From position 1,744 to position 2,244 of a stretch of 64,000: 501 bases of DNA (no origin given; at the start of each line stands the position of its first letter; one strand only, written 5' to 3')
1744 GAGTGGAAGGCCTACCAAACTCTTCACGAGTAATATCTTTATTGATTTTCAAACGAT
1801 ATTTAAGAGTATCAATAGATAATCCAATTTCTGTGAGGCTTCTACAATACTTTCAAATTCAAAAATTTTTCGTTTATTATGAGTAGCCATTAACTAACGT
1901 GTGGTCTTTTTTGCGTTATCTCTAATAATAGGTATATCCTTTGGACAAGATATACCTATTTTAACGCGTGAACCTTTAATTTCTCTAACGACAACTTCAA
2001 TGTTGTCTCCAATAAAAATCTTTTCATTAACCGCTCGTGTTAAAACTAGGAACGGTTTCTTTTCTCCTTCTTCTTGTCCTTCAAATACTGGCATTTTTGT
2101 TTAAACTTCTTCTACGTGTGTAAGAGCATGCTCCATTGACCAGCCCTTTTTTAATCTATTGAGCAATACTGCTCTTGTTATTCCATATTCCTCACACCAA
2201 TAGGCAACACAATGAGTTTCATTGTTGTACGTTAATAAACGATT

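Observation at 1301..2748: CsrA homologue carried between two HNH homing-endonuclease genes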

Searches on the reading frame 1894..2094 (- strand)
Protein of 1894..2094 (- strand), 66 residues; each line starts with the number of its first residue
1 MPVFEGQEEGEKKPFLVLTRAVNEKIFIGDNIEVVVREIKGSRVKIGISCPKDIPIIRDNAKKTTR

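Call 3: search_protein_families(library=pfam, proteins=[window:1894-2094:-], max_evalue=0.1)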
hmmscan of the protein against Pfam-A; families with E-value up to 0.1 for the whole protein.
window:1894-2094:- (66 aa): 1 family
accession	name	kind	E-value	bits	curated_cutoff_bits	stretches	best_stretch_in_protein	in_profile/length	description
PF02599.21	CsrA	-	4.2e-17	62.3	27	1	16-63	2-49/53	Global regulator protein family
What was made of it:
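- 1894..2094 (-): CsrA-like gene (66 aa). It has a 14-aa N-terminal extension, a beta-strand core equivalent to E. coli CsrA residues 2-46, and the C-terminus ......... in place of the usual helix. Pfam PF02599 62.3 bits (call 3).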

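Call 4: search_protein_families(library=phrogs, proteins=[window:1894-2094:-], max_evalue=0.01)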
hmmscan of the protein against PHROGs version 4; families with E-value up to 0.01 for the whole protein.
window:1894-2094:- (66 aa): 3 families
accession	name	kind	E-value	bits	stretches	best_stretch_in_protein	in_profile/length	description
phrog_9500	-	transcription regulation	1.9e-13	51.2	1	16-62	2-48/65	CsrA-like regulator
phrog_5527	-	transcription regulation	5.5e-10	40.4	1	16-60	2-46/123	transcriptional regulator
phrog_31572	-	unknown function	1.3e-08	35.8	1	16-59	2-45/105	-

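Call 6: search_dna_similar(query=window:1894-2094:-, collection=phages, mode=protein, max_rows=40, max_evalue=0.001)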
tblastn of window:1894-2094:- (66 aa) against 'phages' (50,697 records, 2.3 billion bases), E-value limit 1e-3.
Records with a match: 52; places in all: 52; records where one place covers at least 80% of the query: 4.
Best place of each record, by identity: <60% 52.
By first word of the organism name: Vibrio 30; Pseudomonas 10; Xanthomonas 4; Bacteriophage 2; Acinetobacter 2; Erwinia 1; Bacillus 1; Providencia 1; Salmonella 1.
By host as written in the record: - 25; Vibrio crassostreae 6; Pseudomonas aeruginosa 4; Xanthomonas hortorum pv. vitians CFBP8640 3; Vibrio vulnificus 2; carbapenem-resistant Pseudomonas aeruginosa YMC11/07/P54 2; Pseudomonas aeruginosa strain 3-38 1; Pseudomonas aeruginosa P9W 1; and 8 more.
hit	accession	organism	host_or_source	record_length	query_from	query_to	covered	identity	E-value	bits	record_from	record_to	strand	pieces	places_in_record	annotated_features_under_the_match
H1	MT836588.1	Bacteriophage sp.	human fecal samples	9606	13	58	70%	52.2%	1e-6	49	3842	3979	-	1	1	record has no annotation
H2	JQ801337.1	Vibrio phage VvAW1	Vibrio vulnificus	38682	12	62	77%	44.4%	5e-6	47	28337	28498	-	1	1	RNA-binding regulator protein | exonuclease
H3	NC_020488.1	Vibrio phage VvAW1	Vibrio vulnificus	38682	12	62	77%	44.4%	5e-6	47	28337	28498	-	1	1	CsrA-like regulator | exonuclease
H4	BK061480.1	Pseudomonas phage vB_PaeS-D14H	Pseudomonas aeruginosa strain 3-38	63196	7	58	79%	40.4%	3e-4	42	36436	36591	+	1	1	Bacteriophage control infection protein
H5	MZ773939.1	Pseudomonas phage PP9W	Pseudomonas aeruginosa P9W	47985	6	58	80%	39.6%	5e-4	41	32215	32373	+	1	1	carbon storage regulator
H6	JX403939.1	Pseudomonas phage YMC/01/01/P52_PAE_BP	Pseudomonas aeruginosa YMC/01/01/P52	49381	6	58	80%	39.6%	5e-4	41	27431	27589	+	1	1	hypothetical protein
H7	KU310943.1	Pseudomonas phage YMC11/07/P54_PAE_BP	carbapenem-resistant Pseudomonas ...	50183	6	58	80%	39.6%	5e-4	41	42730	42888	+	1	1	hypothetical protein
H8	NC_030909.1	Pseudomonas phage YMC11/07/P54_PAE_BP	carbapenem-resistant Pseudomonas ...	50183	6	58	80%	39.6%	5e-4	41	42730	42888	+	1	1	transcriptional regulator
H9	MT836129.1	Bacteriophage sp.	human fecal samples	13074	15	58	67%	47.7%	4e-7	50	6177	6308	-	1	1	record has no annotation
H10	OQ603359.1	Erwinia phage Ep032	Erwinia sp. YA1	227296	11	59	74%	42.3%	6e-4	41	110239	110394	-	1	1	record has no annotation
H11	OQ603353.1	Xanthomonas phage Ep026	Xanthomonas sp. Q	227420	11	59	74%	42.3%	6e-4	41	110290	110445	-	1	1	record has no annotation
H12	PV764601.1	Xanthomonas phage PhiXhv-12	Xanthomonas hortorum pv. vitians ...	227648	11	59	74%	42.3%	6e-4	41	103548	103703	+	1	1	translational regulator CsrA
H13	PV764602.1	Xanthomonas phage PhiXhv-15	Xanthomonas hortorum pv. vitians ...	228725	11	59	74%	42.3%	6e-4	41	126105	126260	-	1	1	translational regulator CsrA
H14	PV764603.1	Xanthomonas phage PhiXhv-16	Xanthomonas hortorum pv. vitians ...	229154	11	59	74%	42.3%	6e-4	41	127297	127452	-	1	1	translational regulator CsrA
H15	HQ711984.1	Pseudomonas phage phi297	Pseudomonas aeruginosa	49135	16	58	65%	46.5%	3e-4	42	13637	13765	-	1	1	global regulatory protein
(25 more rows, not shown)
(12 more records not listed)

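Call 14: find_related_loci(query=window:1894-2094:-, collection=viral_contigs, flank=8000)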
Query window:1894-2094:- (66 aa) in viral_contigs; peptide patterns used: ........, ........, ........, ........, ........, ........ (x = any residue, [..] = any of these).
42 stretches matched a pattern, but none encodes a relative of the query by tblastn (E <= 1e-3).

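Call 15: find_homologous_proteins(query=window:1894-2094:-, max_evalue=0.001)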
Query window:1894-2094:- (66 aa): 7 proteins with E <= 0.001 among 8 candidates.
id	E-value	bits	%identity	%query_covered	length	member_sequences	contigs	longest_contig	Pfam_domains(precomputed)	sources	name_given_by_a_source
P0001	4.3e-35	135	100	100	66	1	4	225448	PF02599.22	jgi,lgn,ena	-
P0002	7.0e-10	56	62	79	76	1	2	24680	PF02599.22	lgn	-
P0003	1.1e-6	46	57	67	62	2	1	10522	PF02599.22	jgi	jgi:carbon storage regulator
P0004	7.0e-5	40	59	67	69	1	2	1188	PF02599.22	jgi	jgi:carbon storage regulator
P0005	9.4e-5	40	53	67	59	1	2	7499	PF02599.22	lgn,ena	-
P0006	4.6e-4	38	53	68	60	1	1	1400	PF02599.22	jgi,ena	-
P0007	8.0e-4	37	52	68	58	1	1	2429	PF02599.22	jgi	-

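Call 16: find_encoding_contigs(protein=window:1894-2094:-, flank=10000)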
Protein window:1894-2094:- (66 aa): 9 contigs read that carry it; 5 places shown.
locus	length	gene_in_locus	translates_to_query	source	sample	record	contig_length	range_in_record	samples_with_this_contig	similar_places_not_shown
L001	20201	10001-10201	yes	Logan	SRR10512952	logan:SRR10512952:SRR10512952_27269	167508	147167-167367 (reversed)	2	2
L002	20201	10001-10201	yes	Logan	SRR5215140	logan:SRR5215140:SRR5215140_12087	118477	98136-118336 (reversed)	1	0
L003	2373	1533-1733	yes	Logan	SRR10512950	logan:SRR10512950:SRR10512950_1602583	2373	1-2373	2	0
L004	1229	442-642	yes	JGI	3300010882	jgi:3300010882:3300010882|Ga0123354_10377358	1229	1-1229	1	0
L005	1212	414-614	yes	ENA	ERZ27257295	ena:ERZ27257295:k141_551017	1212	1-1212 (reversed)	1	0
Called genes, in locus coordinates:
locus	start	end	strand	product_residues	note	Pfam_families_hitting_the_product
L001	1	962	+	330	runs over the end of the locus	-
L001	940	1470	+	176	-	-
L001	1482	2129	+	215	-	-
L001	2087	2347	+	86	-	-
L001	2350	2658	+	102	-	-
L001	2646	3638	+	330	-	PF01068:DNA_ligase_A_M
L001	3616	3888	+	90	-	-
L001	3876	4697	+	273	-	PF04446:Thg1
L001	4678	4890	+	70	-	-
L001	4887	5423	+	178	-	-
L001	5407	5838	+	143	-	-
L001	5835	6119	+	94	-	-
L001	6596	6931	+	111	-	-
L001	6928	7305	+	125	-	-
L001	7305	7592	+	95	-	-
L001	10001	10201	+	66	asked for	PF02599:CsrA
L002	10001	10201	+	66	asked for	PF02599:CsrA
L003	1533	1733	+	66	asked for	PF02599:CsrA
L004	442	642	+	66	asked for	PF02599:CsrA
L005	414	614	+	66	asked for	PF02599:CsrA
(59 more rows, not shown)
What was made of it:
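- Checked: The same sequence occurs in contigs of up to 225 kb (calls 15, 16).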

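Call 18: find_encoding_contigs(protein=P0002, flank=10000)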
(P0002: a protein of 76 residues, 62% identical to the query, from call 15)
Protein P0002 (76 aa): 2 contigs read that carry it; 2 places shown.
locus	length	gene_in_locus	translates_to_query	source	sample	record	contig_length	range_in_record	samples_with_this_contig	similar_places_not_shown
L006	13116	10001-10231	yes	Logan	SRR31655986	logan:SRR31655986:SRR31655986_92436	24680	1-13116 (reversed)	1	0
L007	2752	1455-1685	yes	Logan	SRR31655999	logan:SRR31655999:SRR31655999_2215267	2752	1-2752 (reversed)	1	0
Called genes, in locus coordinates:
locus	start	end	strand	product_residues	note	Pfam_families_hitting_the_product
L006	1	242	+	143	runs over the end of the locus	PF11367:Tail_completion_gp17 (weak)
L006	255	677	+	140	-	-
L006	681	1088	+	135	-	PF06222:Phage_TAC_1 (weak)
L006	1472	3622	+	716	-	PF10145:PhageMin_Tail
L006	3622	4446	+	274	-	-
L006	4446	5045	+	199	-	-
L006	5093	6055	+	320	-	-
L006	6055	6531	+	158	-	-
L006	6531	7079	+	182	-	-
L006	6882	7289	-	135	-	-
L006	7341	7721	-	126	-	-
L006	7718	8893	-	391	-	-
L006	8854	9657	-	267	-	PF12684:DUF3799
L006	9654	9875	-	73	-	PF01381:HTH_3 (weak)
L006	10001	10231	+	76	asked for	PF02599:CsrA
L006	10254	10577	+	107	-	-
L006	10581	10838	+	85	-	-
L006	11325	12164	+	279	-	PF07505:DUF5131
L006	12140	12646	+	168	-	-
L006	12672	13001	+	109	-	-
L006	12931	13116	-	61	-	?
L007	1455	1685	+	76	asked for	PF02599:CsrA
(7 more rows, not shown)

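Call 31: search_solved_structures(query=window:1894-2094:-, max_evalue=0.01, show_alignments=5)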
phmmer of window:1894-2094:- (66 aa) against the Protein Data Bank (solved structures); distinct sequences matched with E-value up to 0.01: 11.
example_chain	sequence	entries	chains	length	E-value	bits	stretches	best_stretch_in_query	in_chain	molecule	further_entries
5z38_F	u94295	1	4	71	4.8e-09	39.1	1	13-60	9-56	wild type CsrA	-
2bti_A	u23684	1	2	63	8.1e-09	38.4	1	15-60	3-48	CARBON STORAGE REGULATOR HOMOLOG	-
7yr6_E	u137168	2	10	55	8.5e-09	38.3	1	16-60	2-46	Translational regulator CsrA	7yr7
1vpz_A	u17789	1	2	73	8.9e-09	38.3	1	15-60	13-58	Carbon storage regulator homolog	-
1y00_A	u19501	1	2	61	1.2e-08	37.9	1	16-60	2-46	Carbon storage regulator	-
5z38_E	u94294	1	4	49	1.4e-08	37.6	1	14-57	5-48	Truncated-CsrA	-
2jpp_A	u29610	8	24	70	2e-08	37.2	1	16-60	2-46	Translational repressor | Carbon storage regulator homolog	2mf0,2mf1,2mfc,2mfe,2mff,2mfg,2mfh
5dmb_D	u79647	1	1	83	4.9e-08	36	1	16-59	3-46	Carbon storage regulator homolog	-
1t3o_A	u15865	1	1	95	7.3e-08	35.4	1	11-59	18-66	Carbon storage regulator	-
4k59_A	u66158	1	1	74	0.0071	19.7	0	31-63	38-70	RNA BINDING PROTEIN RsmF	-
4kji_A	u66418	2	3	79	0.0076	19.6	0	31-63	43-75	RsmN, a RNA-binding protein of Regulator of Secondary Metabolism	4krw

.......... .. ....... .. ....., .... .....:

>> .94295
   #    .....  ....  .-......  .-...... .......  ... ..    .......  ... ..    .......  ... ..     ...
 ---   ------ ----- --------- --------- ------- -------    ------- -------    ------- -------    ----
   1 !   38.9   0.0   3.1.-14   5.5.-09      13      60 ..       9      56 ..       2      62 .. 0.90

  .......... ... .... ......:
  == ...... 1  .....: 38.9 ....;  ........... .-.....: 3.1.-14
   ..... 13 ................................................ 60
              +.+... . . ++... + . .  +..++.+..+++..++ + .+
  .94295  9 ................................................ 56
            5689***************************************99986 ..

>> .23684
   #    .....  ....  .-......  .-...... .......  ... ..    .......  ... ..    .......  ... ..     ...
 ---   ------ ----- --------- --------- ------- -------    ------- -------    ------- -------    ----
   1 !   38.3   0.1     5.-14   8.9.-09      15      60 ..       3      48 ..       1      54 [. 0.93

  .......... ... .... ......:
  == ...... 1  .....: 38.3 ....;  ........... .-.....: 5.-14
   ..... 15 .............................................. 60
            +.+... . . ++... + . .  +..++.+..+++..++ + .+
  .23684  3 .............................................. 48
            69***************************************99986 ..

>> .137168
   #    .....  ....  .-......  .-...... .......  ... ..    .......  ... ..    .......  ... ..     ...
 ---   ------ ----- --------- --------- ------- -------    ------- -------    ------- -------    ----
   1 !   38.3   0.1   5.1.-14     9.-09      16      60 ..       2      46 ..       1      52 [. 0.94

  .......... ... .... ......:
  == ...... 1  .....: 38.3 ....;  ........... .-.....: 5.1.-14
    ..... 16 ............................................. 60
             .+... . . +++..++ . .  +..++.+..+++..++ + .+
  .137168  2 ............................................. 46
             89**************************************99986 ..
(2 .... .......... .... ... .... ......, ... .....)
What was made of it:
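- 1894..2094 (-): PDB sequence alignments (call 31).
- Checked: It also matches PHROG 9500 'CsrA-like regulator' (call 4). phmmer against PDB sequences gives gapless alignments of residues 16-60 to residues 2-46 of E. coli, Yersinia and Pseudomonas CsrA/RsmA/RsmE (E 5e-9 to 7e-8, call 31).
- Family membership: Pfam CsrA 62.3 bits against a cutoff of 27 (call 3), and gapless alignment to solved CsrA/RsmE sequences over residues 2-46 (call 31). Solved CsrA chains carrying 8-17-residue N-terminal tags show that such extensions are compatible with the fold (call 31, chain coordinates).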

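Call 37: search_protein_families(library=ncbifam, proteins=[window:1894-2094:-], max_evalue=0.01)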
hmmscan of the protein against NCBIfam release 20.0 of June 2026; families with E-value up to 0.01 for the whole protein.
window:1894-2094:- (66 aa): 3 families
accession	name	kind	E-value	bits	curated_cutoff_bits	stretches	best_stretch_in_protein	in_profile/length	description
NF002469.0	PRK01712.1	equivalog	4.5e-15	55.4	73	1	16-59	2-45/65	carbon storage regulator CsrA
TIGR00202.1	csrA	equivalog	8.2e-15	54.7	70.1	1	16-63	2-49/69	carbon storage regulator CsrA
NF001844.0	PRK00568.1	equivalog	5.6e-08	32.7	106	1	16-63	2-49/76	carbon storage regulator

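Call 43: search_protein_representatives(protein=window:1894-2094:-)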
Query: 66 residues. Proteins with E-value up to 0.001 (for the whole library): 8614; up to 1e-10: 64; up to 1e-30: 1. The best 150 are listed.
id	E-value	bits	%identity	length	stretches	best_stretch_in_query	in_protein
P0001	1.4e-35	135.3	100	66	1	1-66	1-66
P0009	1.6e-17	78.4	46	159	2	11-59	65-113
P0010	1.6e-17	78.4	36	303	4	11-59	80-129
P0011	1.3e-16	75.6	50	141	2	14-58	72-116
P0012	1.3e-16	75.5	45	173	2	11-64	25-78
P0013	3.4e-16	74.3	39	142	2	10-60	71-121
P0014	3.7e-15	71.0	38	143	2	7-60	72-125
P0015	4.2e-15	70.8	48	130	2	15-58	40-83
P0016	1.2e-14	69.3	41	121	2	16-60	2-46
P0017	4.4e-14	67.6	38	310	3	16-59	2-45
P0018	5.7e-14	67.2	46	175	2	14-56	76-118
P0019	6.4e-14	67.1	44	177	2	16-59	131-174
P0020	7.0e-14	67.0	46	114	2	16-59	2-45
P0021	1.4e-13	66.0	44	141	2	13-58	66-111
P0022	1.7e-13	65.8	44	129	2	2-62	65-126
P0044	2.4e-12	62.1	61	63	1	15-65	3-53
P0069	9.0e-11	57.2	52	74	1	11-62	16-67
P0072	1.3e-10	56.7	52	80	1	8-63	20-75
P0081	2.5e-10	55.8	46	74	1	7-63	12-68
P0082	2.6e-10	55.8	59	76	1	10-63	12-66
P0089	4.6e-10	55.0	53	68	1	11-63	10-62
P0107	1.6e-09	53.2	48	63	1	7-64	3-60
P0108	1.7e-09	53.2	46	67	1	10-65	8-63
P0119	2.9e-09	52.4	49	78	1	9-61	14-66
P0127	4.5e-09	51.8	62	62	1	16-62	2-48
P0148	1.1e-08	50.6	59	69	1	16-64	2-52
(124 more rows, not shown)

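Call 46: list_cluster_members(proteins=[P0069, P0072, P0081, P0082, P0089, P0107, P0108, P0127, P0044, P0119])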
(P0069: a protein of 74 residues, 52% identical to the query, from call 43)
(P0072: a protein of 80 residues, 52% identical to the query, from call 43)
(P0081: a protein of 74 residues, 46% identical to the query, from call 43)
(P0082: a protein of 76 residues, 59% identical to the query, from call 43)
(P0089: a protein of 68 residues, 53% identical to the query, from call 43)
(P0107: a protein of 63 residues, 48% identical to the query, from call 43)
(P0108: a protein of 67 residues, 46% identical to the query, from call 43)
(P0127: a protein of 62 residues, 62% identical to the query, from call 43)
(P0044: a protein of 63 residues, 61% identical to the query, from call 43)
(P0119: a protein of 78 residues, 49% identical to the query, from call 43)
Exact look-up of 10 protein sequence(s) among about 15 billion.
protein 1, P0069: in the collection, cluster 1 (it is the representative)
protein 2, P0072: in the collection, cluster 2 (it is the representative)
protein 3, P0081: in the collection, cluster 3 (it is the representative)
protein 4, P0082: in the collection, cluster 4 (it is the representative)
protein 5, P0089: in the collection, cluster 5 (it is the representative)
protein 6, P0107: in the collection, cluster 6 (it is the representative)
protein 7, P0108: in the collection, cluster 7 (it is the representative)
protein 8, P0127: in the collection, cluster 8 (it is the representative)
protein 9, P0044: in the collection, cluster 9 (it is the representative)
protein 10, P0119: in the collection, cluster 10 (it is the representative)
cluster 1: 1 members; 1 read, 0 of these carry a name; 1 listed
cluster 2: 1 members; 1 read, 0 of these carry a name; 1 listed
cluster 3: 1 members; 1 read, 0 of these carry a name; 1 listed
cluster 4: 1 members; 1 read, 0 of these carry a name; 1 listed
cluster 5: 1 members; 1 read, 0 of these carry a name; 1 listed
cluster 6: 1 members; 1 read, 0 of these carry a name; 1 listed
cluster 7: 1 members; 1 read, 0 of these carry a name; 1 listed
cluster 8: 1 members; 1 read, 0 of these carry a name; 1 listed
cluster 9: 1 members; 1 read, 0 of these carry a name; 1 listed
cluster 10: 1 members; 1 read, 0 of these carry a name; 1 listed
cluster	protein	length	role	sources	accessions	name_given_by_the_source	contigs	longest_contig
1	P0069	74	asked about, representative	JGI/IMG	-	-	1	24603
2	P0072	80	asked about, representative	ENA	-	-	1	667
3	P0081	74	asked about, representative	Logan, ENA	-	-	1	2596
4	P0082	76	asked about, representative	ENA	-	-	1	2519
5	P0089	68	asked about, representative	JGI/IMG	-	-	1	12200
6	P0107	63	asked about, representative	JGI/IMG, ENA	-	-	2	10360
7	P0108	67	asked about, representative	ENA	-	-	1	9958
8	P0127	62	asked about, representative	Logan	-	-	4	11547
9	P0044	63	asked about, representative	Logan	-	-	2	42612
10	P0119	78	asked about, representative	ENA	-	-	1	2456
